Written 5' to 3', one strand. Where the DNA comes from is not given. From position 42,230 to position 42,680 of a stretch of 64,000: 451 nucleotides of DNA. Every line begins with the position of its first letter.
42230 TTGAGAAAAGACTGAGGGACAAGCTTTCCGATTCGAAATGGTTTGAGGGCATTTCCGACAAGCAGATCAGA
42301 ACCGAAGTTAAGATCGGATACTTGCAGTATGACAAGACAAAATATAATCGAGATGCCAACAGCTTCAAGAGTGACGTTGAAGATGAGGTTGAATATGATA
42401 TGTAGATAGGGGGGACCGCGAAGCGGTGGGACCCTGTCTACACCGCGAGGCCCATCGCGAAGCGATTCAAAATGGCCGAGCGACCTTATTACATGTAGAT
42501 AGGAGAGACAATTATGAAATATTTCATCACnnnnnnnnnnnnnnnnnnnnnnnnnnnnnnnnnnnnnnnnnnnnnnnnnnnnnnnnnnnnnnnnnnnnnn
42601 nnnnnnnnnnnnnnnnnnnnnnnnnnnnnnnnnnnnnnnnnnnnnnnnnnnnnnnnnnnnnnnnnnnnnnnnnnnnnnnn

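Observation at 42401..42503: Three-copy, two-hairpin GC-rich repeat family with compensatory base changes, each copy starting on a TAG stop codon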

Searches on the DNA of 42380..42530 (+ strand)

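Call 20: build_rna_model(alignment_id=A2)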
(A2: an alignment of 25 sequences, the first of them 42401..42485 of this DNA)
Model R1 built from alignment A2 (25 sequences, 104 columns); structure: RNAalifold consensus.
model positions 89; base pairs 24; branch points 1; effective number of sequences 1.48; information 0.641 bits per position. Calibrated on 0.2 Mb of random sequence (short: E-values are rough).
structure used (alignment columns):
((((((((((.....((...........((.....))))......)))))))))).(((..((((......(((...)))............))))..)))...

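Call 21: search_with_rna_model(model_id=R1, sources=[window, L001, L002, L003, L004, L005, L006, L007, L008, L009, L010, L011, L012, L013, L014, L015, L016, L017, L018, L019, L020, L021, L022, L023, L024], max_evalue=1, make_alignment=true)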
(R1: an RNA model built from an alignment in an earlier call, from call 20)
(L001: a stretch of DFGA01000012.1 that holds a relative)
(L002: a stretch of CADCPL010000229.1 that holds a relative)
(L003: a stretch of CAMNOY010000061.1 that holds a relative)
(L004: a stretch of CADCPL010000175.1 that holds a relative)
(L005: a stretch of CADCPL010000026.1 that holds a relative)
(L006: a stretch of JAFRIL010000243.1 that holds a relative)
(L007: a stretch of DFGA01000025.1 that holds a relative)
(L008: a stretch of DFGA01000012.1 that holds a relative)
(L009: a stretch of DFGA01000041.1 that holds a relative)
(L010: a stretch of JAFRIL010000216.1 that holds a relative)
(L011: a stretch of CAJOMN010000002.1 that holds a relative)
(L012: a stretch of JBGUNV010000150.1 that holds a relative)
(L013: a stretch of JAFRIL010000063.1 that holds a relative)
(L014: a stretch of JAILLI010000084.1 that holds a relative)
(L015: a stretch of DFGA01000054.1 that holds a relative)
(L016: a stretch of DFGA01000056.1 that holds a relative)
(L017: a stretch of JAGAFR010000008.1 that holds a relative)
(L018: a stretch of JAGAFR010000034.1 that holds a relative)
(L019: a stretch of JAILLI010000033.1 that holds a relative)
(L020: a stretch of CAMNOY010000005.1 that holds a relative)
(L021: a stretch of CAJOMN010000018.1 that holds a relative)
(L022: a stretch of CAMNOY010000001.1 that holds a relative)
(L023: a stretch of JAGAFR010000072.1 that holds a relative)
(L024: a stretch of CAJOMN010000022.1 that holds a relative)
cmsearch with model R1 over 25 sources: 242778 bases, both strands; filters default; matches with E-value up to 1: 48.
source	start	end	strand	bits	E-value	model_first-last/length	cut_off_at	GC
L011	479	567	+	109.9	1.2e-27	1-89/89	no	0.58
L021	7279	7366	+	102.8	1.1e-25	1-89/89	no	0.61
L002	2006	2095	-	102.2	1.6e-25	1-89/89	no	0.58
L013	1146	1233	-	102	1.8e-25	1-89/89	no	0.55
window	52110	52197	-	101.9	1.9e-25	1-89/89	no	0.6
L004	1461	1549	+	101.5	2.4e-25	1-89/89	no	0.55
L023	2129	2216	-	101.4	2.6e-25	1-89/89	no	0.62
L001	2680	2771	-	97.1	3.9e-24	1-89/89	no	0.59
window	46414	46505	+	97.1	4.1e-24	1-89/89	no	0.58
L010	3308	3395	-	95.8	8.9e-24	1-89/89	no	0.59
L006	1057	1147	-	94.9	1.6e-23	1-89/89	no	0.59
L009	3933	4018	+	94.1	2.7e-23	1-89/89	no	0.58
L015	6690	6778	-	93.6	3.7e-23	1-89/89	no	0.58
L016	7431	7517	+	93.4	4.2e-23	1-89/89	no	0.64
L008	4953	5052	-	93.4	4.2e-23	1-89/89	no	0.56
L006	5077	5165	-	93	5.5e-23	1-89/89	no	0.61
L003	4752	4850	-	92.8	6e-23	1-89/89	no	0.57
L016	3358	3456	-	92.8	6e-23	1-89/89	no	0.57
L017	3561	3647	-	92.1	9.2e-23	1-89/89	no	0.6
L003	4858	4956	-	92.1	9.7e-23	1-89/89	no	0.56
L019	1669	1757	+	91.4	1.5e-22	1-89/89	no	0.66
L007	2367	2466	-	88.1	1.2e-21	1-89/89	no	0.54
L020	3847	3933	+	86.9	2.6e-21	1-89/89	no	0.57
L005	2351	2436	-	86.7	2.9e-21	1-89/89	no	0.65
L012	5772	5855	+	83.3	2.5e-20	1-89/89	no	0.58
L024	787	876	-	81.3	8.6e-20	1-89/89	no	0.62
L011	105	192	-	75.3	4e-18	1-89/89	no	0.61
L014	618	739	+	64.8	3e-15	1-89/89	no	0.6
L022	496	577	-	54.9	1.7e-12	1-89/89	no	0.41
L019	6830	6895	-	47.5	1.8e-10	1-89/89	no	0.65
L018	2570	2623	-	45.7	5.6e-10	1-89/89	no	0.65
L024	700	774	-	33.9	9.9e-07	1-89/89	no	0.59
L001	6666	6726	-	24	0.00054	1-89/89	no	0.43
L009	3913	3974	-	21.3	0.0029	1-89/89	no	0.55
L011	454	521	-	20.6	0.0045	1-89/89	no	0.44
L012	5761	5814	-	20.4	0.0052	1-89/89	no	0.52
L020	3782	3889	-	20.3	0.0057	1-89/89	no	0.48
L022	535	617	+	19.6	0.0085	1-89/89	no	0.42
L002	2053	2118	+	19.4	0.0097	1-89/89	no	0.5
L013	1191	1273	+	19.2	0.011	1-89/89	no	0.54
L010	3354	3407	+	18.5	0.018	1-89/89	no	0.57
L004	1457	1503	-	18.3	0.02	1-89/89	no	0.53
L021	7828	7883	-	15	0.16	1-89/89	no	0.57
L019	6854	6938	+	13.8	0.33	1-89/89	no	0.58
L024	835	909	+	13.3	0.46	1-89/89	no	0.57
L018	2582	2664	+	12.6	0.72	1-89/89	no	0.6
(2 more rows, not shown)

Alignment A3: 48 matches aligned to the model, 181 columns, each read 5' to 3' on its own strand. Consensus structure (alignment columns), stored with it:
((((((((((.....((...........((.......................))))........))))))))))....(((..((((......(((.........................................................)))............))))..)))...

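Call 25: search_with_rna_model(model_id=R1, sources=[L025, L026, L027, L028, L029, L030, L031, L032, L033, L034, L035, L036, L037, L038, L039, L040, L041, L042, L043, L044, L045, L046, L047, L048, L049, L050, L051, L052, L053, L054, L055, L056, L057, L058, L059, L060], max_evalue=0.001)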
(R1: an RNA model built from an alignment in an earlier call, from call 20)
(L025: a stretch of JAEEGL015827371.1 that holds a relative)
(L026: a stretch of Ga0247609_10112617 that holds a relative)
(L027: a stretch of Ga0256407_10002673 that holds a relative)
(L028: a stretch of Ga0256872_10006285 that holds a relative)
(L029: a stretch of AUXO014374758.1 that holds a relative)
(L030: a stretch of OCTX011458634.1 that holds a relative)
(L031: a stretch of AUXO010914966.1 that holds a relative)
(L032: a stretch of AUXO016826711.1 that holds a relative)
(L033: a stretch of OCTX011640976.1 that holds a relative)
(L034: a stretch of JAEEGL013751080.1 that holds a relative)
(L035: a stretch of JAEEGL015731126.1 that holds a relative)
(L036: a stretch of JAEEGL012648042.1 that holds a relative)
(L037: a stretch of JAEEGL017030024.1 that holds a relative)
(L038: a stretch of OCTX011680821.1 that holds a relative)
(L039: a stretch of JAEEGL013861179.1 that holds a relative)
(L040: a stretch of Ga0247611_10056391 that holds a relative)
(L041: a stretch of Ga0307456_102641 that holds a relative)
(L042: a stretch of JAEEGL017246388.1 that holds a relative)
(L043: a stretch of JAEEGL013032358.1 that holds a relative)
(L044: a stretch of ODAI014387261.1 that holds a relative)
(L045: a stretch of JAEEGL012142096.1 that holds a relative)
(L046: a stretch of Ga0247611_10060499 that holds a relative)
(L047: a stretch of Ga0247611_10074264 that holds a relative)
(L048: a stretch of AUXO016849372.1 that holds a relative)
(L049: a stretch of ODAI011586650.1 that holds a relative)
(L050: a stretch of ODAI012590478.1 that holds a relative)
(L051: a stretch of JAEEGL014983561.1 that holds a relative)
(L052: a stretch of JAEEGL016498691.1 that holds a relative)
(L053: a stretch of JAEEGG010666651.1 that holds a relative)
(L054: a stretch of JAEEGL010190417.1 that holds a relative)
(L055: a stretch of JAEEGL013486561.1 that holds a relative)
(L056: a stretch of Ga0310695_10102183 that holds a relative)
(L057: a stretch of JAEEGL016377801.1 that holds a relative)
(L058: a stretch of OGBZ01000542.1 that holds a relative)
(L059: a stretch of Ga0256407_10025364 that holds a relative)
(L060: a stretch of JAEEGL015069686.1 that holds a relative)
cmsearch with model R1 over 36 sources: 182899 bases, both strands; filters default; matches with E-value up to 0.001: 48.
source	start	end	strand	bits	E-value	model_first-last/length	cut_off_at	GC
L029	338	427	+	103.6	4.8e-26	1-89/89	no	0.59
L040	621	708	-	101.7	1.7e-25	1-89/89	no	0.6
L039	191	280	+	99.5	6.3e-25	1-89/89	no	0.58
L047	2424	2511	-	99.2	8.1e-25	1-89/89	no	0.65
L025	1256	1345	-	98.6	1.1e-24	1-89/89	no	0.57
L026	416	503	+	97.5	2.3e-24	1-89/89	no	0.59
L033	10382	10469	-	97.5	2.3e-24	1-89/89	no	0.59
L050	931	1022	-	97.1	2.9e-24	1-89/89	no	0.59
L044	2485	2573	+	95.3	9.6e-24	1-89/89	no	0.58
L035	1100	1187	+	94.3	1.8e-23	1-89/89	no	0.6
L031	1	86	+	94.1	2.1e-23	1-89/89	no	0.58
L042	7957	8045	-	93.7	2.6e-23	1-89/89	no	0.6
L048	1991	2079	+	93.6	2.8e-23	1-89/89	no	0.58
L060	1245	1334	+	93.5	2.8e-23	1-89/89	no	0.53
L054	3602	3690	-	93.4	3.1e-23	1-89/89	no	0.63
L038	2709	2807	+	93.3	3.3e-23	1-89/89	no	0.56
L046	3430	3517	+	92.7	4.8e-23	1-89/89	no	0.59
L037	2419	2509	+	92.5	5.4e-23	1-89/89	no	0.63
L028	3271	3358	+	91.4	1.1e-22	1-89/89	no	0.55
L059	1178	1265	+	91.4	1.1e-22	1-89/89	no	0.55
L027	6334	6423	-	90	2.8e-22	1-89/89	no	0.56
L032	2653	2740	-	89.4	4e-22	1-89/89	no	0.6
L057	6921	7007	-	89.3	4.1e-22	1-89/89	no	0.61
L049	712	811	+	88.1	9e-22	1-89/89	no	0.54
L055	2542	2629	+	88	9.7e-22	1-89/89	no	0.65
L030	939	1025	+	86.9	2e-21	1-89/89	no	0.57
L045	647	737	-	84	1.2e-20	1-89/89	no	0.58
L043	3409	3495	+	83.8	1.3e-20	1-89/89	no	0.57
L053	951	1037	+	83.5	1.6e-20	1-89/89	no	0.6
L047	2320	2417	-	77.7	6.5e-19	1-89/89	no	0.61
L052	9187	9273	+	77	1e-18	1-89/89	no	0.57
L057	9221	9309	-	75.9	2e-18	1-89/89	no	0.62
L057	9318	9406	-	75.9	2e-18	1-89/89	no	0.62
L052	1196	1285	+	74.9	4e-18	1-89/89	no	0.58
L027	9672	9755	-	71.9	2.7e-17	1-89/89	no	0.58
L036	2349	2444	-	70.1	8.1e-17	1-89/89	no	0.56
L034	7115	7202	-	69.3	1.4e-16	1-89/89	no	0.61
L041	739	823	+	69.1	1.6e-16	1-89/89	no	0.56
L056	2382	2468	+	68.2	2.7e-16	1-89/89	no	0.6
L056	1507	1596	+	62.8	8.1e-15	1-89/89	no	0.63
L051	1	72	-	59.8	5.6e-14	1-72/89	3'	0.64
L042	272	368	-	58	1.7e-13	1-89/89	no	0.59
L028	3079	3160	+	29.8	9.9e-06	1-89/89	no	0.6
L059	986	1067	+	29.8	9.9e-06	1-89/89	no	0.6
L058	1503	1584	+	24.5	0.0003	1-89/89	no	0.4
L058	1458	1539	-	24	0.00041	1-89/89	no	0.4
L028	3196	3269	+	23.5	0.00057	1-89/89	no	0.59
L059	1103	1176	+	23.5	0.00057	1-89/89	no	0.59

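Call 26: search_with_rna_model(model_id=R1, sources=[window, L001, L002, L003, L004, L005, L006, L007, L008, L009, L010, L011, L012, L013, L014, L015, L016, L017, L018, L019, L020, L021, L022, L023, L024, L025, L026, L027, L028, L029, L030, L031, L032, L033, L034, L035, L036, L037, L038, L039, L040, L041, L042, L043, L044, L045, L046, L047, L048, L049, L050, L051, L052, L053, L054, L055, L056, L057, L058, L059, L060], max_evalue=1e-12, make_alignment=true)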
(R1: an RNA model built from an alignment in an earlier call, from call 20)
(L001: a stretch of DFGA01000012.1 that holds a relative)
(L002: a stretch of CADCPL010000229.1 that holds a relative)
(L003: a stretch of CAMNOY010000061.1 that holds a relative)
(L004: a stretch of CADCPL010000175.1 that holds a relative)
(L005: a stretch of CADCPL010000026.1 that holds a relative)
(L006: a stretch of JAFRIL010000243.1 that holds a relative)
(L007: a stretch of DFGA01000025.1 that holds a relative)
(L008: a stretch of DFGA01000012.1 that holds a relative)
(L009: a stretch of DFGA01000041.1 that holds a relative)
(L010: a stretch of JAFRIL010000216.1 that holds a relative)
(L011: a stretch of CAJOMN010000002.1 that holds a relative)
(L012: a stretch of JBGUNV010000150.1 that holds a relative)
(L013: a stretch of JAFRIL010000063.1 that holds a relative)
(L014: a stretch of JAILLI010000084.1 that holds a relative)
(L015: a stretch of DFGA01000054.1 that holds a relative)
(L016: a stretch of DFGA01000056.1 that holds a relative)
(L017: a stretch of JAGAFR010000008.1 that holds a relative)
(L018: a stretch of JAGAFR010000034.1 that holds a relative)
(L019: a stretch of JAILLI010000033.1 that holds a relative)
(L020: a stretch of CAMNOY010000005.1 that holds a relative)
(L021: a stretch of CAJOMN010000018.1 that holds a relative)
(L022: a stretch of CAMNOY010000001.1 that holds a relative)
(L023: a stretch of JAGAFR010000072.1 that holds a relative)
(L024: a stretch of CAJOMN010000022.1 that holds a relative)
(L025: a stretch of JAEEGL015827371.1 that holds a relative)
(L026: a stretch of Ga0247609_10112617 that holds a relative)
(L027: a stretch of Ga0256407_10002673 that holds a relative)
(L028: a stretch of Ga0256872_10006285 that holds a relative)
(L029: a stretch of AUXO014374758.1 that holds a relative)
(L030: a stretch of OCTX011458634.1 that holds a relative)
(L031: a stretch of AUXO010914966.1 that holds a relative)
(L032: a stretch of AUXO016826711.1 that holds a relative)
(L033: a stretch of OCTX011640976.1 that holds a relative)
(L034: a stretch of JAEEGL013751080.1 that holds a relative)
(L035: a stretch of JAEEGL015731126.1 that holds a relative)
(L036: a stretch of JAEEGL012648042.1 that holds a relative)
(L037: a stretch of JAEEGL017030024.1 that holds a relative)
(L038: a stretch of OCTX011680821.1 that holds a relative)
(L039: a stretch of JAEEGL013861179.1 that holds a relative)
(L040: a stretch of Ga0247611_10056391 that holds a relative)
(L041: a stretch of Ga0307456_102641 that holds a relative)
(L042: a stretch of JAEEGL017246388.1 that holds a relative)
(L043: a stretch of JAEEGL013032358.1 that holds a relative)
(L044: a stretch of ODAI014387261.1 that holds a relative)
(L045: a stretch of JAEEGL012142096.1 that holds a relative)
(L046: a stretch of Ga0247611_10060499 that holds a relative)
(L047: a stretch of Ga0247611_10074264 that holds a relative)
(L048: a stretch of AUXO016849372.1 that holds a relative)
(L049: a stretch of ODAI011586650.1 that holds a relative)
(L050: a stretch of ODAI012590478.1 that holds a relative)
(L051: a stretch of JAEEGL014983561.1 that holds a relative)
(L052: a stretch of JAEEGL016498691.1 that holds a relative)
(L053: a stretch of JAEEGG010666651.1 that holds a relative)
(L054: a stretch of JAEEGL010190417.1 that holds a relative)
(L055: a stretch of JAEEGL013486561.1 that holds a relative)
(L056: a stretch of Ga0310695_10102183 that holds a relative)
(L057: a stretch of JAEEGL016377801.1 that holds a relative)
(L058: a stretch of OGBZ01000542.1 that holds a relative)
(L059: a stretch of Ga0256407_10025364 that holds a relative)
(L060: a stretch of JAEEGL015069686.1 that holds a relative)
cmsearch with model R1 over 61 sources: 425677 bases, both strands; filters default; matches with E-value up to 1e-12: 71.
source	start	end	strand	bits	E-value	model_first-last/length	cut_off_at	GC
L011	479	567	+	109.9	2e-27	1-89/89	no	0.58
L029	338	427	+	103.6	1.1e-25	1-89/89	no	0.59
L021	7279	7366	+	102.8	1.9e-25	1-89/89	no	0.61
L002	2006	2095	-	102.2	2.8e-25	1-89/89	no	0.58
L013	1146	1233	-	102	3.1e-25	1-89/89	no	0.55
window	52110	52197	-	101.9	3.4e-25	1-89/89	no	0.6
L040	621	708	-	101.7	3.8e-25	1-89/89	no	0.6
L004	1461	1549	+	101.5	4.3e-25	1-89/89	no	0.55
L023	2129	2216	-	101.4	4.5e-25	1-89/89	no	0.62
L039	191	280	+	99.5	1.5e-24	1-89/89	no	0.58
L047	2424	2511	-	99.2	1.9e-24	1-89/89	no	0.65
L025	1256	1345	-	98.6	2.7e-24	1-89/89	no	0.57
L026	416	503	+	97.5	5.3e-24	1-89/89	no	0.59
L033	10382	10469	-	97.5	5.3e-24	1-89/89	no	0.59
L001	2680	2771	-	97.1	6.8e-24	1-89/89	no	0.59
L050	931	1022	-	97.1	6.8e-24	1-89/89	no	0.59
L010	3308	3395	-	95.8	1.6e-23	1-89/89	no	0.59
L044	2485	2573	+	95.3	2.2e-23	1-89/89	no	0.58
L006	1057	1147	-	94.9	2.7e-23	1-89/89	no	0.59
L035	1100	1187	+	94.3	4.1e-23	1-89/89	no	0.6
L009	3933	4018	+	94.1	4.8e-23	1-89/89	no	0.58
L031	1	86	+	94.1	4.8e-23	1-89/89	no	0.58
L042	7957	8045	-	93.7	6.1e-23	1-89/89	no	0.6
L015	6690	6778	-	93.6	6.4e-23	1-89/89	no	0.58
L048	1991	2079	+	93.6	6.4e-23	1-89/89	no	0.58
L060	1245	1334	+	93.5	6.6e-23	1-89/89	no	0.53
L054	3602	3690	-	93.4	7.3e-23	1-89/89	no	0.63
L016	7431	7517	+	93.4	7.3e-23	1-89/89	no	0.64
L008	4953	5052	-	93.4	7.4e-23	1-89/89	no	0.56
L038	2709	2807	+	93.3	7.7e-23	1-89/89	no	0.56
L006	5077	5165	-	93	9.7e-23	1-89/89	no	0.61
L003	4752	4850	-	92.8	1.1e-22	1-89/89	no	0.57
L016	3358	3456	-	92.8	1.1e-22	1-89/89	no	0.57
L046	3430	3517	+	92.7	1.1e-22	1-89/89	no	0.59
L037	2419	2509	+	92.5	1.3e-22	1-89/89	no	0.63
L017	3561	3647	-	92.1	1.6e-22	1-89/89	no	0.6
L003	4858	4956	-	92.1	1.7e-22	1-89/89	no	0.56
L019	1669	1757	+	91.4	2.6e-22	1-89/89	no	0.66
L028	3271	3358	+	91.4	2.6e-22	1-89/89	no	0.55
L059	1178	1265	+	91.4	2.6e-22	1-89/89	no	0.55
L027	6334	6423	-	90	6.5e-22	1-89/89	no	0.56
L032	2653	2740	-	89.4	9.3e-22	1-89/89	no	0.6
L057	6921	7007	-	89.3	9.6e-22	1-89/89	no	0.61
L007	2367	2466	-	88.1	2.1e-21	1-89/89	no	0.54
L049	712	811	+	88.1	2.1e-21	1-89/89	no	0.54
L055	2542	2629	+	88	2.3e-21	1-89/89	no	0.65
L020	3847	3933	+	86.9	4.6e-21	1-89/89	no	0.57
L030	939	1025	+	86.9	4.6e-21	1-89/89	no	0.57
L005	2351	2436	-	86.7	5.1e-21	1-89/89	no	0.65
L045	647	737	-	84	2.8e-20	1-89/89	no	0.58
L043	3409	3495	+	83.8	3.1e-20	1-89/89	no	0.57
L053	951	1037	+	83.5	3.8e-20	1-89/89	no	0.6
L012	5772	5855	+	83.3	4.3e-20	1-89/89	no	0.58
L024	787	876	-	81.3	1.5e-19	1-89/89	no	0.62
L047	2320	2417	-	77.7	1.5e-18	1-89/89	no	0.61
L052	9187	9273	+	77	2.3e-18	1-89/89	no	0.57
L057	9221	9309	-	75.9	4.7e-18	1-89/89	no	0.62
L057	9318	9406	-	75.9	4.7e-18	1-89/89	no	0.62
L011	105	192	-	75.3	7e-18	1-89/89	no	0.61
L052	1196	1285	+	74.9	9.3e-18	1-89/89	no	0.58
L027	9672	9755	-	71.9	6.2e-17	1-89/89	no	0.58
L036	2349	2444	-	70.1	1.9e-16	1-89/89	no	0.56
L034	7115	7202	-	69.3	3.2e-16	1-89/89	no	0.61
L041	739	823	+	69.1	3.7e-16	1-89/89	no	0.56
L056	2382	2468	+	68.2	6.2e-16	1-89/89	no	0.6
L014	618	739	+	64.8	5.3e-15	1-89/89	no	0.6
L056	1507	1596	+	62.8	1.9e-14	1-89/89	no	0.63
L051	1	72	-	59.8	1.3e-13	1-72/89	3'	0.64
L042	272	368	-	58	4e-13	1-89/89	no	0.59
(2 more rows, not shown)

Alignment A4: 71 matches aligned to the model, 180 columns, each read 5' to 3' on its own strand. Consensus structure (alignment columns), stored with it:
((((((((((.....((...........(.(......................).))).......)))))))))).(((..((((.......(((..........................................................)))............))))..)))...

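Call 44: search_with_rna_model(model_id=R1, sources=[L061, L062, L063, L064, L065], max_evalue=0.1)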
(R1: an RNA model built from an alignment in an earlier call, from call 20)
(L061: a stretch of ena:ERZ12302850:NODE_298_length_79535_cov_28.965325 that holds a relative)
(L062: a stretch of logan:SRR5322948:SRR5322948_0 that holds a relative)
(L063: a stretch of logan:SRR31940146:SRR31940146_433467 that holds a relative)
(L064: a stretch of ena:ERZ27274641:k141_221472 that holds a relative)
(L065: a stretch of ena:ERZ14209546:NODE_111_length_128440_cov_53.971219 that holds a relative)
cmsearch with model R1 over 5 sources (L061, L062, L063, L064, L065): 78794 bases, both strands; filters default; matches with E-value up to 0.1: 7.
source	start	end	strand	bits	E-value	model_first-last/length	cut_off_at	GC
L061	14833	14924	+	97.1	1.3e-24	1-89/89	no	0.59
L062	14833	14924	+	97.1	1.3e-24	1-89/89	no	0.59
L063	11244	11335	+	97.1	1.3e-24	1-89/89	no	0.58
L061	20552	20651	+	93.4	1.4e-23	1-89/89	no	0.56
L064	7490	7581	+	86.9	8.1e-22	1-89/89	no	0.57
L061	10878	10938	+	24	0.00018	1-89/89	no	0.43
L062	10878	10938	+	24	0.00018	1-89/89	no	0.43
